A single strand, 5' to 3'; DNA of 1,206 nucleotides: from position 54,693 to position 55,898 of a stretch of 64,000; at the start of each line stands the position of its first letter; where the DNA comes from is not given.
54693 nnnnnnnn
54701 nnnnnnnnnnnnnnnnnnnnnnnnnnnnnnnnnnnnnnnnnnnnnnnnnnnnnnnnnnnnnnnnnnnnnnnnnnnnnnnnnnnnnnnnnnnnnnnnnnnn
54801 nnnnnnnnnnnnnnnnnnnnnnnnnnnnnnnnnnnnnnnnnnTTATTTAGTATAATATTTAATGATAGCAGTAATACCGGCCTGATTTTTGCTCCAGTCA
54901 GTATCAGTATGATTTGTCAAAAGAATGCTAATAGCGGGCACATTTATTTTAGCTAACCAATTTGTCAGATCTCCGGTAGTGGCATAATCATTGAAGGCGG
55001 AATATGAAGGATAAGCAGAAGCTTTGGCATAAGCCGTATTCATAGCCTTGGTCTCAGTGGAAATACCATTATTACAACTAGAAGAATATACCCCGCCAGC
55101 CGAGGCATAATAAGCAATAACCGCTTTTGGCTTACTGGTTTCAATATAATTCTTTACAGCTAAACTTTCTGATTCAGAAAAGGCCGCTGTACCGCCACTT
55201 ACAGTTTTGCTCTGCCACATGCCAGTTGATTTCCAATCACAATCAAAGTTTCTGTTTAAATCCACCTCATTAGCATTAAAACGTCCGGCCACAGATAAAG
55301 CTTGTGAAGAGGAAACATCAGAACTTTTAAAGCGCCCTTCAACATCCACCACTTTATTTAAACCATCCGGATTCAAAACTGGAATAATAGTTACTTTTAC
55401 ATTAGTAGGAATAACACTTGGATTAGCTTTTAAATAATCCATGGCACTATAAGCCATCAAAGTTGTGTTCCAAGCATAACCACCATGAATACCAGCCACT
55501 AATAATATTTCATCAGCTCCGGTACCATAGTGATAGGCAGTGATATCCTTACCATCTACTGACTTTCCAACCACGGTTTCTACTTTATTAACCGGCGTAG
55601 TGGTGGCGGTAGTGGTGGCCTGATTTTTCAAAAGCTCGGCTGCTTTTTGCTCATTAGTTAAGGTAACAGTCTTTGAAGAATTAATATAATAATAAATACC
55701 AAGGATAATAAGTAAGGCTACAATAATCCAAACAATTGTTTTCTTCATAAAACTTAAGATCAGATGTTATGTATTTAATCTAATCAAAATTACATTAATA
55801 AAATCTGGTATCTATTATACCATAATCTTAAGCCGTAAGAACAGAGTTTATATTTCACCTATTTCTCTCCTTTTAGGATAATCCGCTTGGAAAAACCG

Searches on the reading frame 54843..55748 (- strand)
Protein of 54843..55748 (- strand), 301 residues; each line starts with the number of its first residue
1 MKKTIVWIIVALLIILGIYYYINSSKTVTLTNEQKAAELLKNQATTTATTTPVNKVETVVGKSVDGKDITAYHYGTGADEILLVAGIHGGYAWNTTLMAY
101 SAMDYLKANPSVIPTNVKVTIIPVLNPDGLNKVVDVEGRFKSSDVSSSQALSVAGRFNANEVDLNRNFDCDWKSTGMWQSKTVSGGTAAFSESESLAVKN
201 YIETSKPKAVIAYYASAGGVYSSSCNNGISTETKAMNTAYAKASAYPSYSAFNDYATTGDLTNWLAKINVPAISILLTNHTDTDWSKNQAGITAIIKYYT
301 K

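Call 72: search_protein_families(library=pfam, proteins=[window:54843-55748:-], max_evalue=0.00001)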
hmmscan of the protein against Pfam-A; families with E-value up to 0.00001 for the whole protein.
window:54843-55748:- (301 aa): 1 family
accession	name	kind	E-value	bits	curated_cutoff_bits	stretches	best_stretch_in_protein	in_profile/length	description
PF00246.29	Peptidase_M14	-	4e-18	66.5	21.6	1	58-293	18-254/286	Zinc carboxypeptidase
